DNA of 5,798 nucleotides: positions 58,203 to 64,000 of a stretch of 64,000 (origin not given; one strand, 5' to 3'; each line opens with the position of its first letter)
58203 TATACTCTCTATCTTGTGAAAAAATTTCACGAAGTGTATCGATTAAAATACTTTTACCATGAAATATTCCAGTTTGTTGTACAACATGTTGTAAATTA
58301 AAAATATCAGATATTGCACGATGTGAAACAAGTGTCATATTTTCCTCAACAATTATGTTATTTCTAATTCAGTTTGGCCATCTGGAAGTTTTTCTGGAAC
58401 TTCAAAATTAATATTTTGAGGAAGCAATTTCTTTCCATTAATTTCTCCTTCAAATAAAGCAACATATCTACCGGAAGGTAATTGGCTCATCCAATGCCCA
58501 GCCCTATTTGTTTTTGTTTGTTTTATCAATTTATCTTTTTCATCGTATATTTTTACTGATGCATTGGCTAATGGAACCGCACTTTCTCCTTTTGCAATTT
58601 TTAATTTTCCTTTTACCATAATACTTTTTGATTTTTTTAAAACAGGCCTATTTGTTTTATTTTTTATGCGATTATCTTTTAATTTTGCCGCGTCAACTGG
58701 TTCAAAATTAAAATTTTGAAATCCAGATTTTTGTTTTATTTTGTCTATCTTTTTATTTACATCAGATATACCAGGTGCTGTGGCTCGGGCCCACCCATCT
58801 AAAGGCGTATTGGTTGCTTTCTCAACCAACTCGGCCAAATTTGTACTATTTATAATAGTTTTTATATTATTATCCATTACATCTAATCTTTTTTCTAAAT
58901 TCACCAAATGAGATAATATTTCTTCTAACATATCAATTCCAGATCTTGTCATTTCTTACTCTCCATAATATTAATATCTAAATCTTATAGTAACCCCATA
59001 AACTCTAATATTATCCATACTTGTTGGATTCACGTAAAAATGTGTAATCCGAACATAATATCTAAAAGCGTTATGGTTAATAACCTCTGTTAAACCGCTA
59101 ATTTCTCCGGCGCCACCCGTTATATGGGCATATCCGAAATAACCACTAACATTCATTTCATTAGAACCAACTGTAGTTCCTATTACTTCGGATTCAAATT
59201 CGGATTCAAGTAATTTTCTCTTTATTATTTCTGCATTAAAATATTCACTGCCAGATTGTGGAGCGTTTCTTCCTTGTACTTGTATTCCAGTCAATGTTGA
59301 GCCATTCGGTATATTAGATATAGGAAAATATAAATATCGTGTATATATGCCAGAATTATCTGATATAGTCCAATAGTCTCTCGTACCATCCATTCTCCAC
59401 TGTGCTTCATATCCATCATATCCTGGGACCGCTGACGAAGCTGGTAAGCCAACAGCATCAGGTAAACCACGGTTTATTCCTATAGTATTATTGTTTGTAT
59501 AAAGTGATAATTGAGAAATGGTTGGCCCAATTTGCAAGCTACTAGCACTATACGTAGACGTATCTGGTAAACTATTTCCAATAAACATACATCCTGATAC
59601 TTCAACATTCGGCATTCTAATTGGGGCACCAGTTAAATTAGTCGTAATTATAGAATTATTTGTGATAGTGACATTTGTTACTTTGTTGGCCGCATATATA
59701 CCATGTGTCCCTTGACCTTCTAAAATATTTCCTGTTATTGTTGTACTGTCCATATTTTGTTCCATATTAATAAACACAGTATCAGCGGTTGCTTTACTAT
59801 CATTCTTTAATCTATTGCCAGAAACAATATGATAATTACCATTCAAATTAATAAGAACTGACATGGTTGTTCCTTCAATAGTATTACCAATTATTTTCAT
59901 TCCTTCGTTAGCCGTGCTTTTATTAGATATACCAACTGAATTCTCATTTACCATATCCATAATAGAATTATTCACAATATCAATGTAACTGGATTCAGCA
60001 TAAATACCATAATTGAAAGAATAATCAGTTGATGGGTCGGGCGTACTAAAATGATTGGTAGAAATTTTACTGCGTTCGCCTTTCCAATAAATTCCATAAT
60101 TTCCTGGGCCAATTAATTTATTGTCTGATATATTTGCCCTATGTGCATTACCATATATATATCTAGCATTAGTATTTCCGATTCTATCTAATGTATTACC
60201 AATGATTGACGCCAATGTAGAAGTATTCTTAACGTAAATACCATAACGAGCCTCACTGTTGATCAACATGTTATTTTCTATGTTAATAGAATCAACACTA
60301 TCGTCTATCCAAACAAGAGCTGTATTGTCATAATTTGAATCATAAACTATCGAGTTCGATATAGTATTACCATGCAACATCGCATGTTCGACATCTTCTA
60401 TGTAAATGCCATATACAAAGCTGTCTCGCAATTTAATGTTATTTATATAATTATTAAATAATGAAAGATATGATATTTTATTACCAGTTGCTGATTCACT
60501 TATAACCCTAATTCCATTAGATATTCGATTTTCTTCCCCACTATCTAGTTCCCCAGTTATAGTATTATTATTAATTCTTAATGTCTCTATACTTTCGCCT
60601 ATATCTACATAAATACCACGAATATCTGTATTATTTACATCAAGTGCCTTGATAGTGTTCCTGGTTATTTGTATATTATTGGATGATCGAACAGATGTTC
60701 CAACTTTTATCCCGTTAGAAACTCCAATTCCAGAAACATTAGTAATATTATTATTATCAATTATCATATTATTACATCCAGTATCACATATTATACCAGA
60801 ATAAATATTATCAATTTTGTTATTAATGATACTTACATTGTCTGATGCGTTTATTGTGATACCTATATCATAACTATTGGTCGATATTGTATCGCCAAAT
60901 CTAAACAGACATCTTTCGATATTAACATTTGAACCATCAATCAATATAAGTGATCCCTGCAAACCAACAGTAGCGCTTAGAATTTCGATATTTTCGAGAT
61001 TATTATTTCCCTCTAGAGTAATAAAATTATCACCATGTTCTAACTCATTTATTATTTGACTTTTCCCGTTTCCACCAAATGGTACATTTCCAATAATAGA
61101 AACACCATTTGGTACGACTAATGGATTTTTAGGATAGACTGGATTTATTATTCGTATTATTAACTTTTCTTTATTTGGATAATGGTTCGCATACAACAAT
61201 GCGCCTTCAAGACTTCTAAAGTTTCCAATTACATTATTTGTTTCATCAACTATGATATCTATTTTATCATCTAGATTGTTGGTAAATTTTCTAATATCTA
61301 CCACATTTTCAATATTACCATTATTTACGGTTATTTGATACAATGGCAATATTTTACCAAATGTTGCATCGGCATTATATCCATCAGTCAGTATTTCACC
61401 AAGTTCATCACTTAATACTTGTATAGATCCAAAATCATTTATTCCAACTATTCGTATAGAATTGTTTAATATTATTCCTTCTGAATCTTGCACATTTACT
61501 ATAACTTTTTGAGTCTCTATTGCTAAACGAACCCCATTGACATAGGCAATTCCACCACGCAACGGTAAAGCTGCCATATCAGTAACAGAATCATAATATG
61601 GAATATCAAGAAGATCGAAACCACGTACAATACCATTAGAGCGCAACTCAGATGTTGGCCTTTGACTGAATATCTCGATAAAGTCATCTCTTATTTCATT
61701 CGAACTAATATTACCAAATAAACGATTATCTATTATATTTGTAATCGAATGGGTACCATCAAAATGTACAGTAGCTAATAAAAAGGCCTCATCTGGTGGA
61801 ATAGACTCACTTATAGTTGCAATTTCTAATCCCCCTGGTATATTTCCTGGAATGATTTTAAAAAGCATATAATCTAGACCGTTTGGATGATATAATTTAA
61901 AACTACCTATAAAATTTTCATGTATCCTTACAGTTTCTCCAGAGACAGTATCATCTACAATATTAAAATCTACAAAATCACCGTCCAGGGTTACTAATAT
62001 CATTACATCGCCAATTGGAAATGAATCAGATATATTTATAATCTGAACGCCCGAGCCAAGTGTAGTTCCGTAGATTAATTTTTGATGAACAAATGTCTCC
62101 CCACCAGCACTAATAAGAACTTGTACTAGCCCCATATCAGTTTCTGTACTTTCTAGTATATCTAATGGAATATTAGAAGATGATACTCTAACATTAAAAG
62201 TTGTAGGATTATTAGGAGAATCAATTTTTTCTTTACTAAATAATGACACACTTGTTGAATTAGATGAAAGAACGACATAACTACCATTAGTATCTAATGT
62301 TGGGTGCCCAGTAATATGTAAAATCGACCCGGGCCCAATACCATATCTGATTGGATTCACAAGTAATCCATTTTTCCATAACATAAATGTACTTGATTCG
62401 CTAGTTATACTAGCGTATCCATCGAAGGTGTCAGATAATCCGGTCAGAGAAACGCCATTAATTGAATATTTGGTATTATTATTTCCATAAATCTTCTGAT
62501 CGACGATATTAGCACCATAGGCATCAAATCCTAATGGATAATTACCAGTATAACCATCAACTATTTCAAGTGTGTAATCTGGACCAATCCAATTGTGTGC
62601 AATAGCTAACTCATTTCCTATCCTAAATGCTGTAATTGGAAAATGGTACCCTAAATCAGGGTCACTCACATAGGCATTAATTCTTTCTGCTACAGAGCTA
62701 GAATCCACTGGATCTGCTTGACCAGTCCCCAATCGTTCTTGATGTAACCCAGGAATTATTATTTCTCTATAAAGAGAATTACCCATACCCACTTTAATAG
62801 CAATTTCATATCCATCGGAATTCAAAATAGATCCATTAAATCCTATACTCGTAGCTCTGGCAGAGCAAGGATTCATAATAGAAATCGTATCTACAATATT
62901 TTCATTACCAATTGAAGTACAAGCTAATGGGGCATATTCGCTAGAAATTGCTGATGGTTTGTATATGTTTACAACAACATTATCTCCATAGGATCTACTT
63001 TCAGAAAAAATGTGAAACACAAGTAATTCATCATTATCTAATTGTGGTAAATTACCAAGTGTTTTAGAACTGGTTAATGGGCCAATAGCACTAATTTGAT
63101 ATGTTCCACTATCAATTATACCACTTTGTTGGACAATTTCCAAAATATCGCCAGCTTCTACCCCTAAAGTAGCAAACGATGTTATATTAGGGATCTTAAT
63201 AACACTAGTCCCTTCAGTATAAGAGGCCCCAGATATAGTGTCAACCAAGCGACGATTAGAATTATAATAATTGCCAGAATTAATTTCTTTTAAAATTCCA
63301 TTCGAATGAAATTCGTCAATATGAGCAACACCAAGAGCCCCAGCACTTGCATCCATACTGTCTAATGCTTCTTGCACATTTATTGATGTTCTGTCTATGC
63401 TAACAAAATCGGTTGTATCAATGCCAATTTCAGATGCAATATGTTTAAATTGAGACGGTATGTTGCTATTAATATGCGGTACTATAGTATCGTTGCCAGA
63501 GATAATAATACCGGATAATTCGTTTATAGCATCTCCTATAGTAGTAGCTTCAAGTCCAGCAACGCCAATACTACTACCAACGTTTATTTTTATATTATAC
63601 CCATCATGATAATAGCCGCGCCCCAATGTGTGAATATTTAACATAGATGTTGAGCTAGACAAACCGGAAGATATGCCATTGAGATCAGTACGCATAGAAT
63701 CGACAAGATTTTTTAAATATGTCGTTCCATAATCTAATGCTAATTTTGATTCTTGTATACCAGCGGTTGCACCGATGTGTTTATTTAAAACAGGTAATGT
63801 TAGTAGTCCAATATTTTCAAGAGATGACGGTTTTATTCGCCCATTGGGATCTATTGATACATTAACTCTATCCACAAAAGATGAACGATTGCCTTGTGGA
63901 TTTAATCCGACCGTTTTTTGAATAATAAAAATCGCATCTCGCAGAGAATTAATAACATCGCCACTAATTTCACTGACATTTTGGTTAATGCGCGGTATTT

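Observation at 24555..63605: DGY tripeptide strongly enriched in five virion proteins: candidate tyrosine glycosylation sequon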

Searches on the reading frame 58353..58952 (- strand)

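Call 34: search_protein_families(library=pfam, proteins=[window:58353-58952:-], max_evalue=0.01)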
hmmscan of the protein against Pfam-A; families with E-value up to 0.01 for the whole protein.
window:58353-58952:- (199 aa): 3 families
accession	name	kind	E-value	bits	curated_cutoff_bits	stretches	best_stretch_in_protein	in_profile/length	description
PF11974.14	bMG3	-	0.00018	21.8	34.9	1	123-158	23-58/103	Bacterial alpha-2-macroglobulin MG3 domain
PF13620.12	CarboxypepD_reg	-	0.00045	21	32.3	1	123-164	9-51/82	Carboxypeptidase regulatory-like domain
PF17802.7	SpaA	-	0.00051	20.6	23.1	1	116-189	2-80/91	Prealbumin-like fold domain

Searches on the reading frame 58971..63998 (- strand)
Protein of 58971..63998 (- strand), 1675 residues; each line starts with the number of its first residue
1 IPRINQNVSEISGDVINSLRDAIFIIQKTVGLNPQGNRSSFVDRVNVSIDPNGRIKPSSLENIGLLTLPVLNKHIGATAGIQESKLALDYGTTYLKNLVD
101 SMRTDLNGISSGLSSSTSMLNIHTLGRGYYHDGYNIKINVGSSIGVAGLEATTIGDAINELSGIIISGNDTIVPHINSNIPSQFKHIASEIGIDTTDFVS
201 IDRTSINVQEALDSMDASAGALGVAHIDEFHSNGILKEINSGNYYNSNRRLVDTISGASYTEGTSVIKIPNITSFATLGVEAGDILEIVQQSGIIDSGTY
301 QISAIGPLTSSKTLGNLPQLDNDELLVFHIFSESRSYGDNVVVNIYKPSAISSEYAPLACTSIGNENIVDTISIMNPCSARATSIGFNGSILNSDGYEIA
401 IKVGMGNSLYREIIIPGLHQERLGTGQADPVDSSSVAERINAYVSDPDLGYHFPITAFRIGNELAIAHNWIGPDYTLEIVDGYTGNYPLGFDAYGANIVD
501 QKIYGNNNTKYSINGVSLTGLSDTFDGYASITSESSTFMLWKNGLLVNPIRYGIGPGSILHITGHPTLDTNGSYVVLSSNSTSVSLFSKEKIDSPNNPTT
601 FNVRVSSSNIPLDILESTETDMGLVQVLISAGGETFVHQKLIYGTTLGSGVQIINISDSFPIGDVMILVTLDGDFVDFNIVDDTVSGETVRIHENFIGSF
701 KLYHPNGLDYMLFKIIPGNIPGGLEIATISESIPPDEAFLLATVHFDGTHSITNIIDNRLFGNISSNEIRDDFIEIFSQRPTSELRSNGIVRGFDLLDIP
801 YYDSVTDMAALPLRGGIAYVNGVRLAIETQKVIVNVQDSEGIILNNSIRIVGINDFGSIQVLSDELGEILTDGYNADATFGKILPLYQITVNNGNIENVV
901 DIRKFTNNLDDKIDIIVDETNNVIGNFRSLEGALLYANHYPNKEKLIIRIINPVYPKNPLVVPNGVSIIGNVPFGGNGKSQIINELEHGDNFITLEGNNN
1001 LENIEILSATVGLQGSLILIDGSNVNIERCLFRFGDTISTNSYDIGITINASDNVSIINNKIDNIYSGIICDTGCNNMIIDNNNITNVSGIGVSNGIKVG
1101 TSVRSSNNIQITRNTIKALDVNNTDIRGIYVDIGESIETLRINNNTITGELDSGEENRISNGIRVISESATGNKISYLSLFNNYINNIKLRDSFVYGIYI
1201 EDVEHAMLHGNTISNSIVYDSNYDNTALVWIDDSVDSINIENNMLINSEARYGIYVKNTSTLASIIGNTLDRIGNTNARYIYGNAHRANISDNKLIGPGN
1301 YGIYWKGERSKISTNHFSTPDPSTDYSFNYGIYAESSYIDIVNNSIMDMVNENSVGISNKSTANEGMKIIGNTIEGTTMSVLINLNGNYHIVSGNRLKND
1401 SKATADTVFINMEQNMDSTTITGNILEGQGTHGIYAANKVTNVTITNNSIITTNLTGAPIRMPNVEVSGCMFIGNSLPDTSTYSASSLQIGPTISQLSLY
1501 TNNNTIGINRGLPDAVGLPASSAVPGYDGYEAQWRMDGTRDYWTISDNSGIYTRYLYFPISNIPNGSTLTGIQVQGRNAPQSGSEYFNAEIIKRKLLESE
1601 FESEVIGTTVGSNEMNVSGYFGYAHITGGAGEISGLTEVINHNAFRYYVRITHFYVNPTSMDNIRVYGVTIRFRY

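Call 8: search_protein_families(library=phrogs, proteins=[window:58971-63998:-], max_evalue=0.001)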
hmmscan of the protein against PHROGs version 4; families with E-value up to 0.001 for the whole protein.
window:58971-63998:- (1675 aa): 1 family
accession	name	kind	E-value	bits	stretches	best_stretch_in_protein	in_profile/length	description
phrog_2234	-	tail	7.8e-05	22.5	1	1023-1261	378-661/757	tail spike protein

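Call 14: find_homologous_proteins(query=window:58971-63998:-, region=1-1675)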
Query window:58971-63998:-, residues 1-1675 (1675 aa): 74 proteins with E <= 0.001 among 8000 candidates.
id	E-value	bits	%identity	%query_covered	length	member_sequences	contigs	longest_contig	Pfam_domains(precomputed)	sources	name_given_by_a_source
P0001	0.0e+0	3460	92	100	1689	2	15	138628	PF13229.13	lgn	-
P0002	0.0e+0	2184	59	100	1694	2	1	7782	PF13229.13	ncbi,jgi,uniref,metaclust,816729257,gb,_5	ncbi:hypothetical protein LCGC14_1008560 [marine sediment metagenome]|uniref:Uncharacterized protein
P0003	0.0e+0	2129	58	100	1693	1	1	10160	PF13229.13,PF05048.20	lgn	-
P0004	0.0e+0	2110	57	100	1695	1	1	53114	PF13229.13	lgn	-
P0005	0.0e+0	2108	57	100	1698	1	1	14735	PF13229.13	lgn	-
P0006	0.0e+0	2089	58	100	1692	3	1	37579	PF13229.13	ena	-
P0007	0.0e+0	2066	57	100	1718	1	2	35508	PF13229.13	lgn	-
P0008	0.0e+0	2052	56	100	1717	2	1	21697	PF13229.13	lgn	-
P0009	0.0e+0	2044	56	100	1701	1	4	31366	PF13229.13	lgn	-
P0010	0.0e+0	2005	56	100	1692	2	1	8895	-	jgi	-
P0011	0.0e+0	1953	54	100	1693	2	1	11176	PF13229.13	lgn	-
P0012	0.0e+0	1951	54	100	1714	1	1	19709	PF13229.13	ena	-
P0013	0.0e+0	1881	54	100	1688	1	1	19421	-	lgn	-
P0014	0.0e+0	1759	50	100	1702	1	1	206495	PF13229.13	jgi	-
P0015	0.0e+0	1751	51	100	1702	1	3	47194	PF13229.13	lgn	-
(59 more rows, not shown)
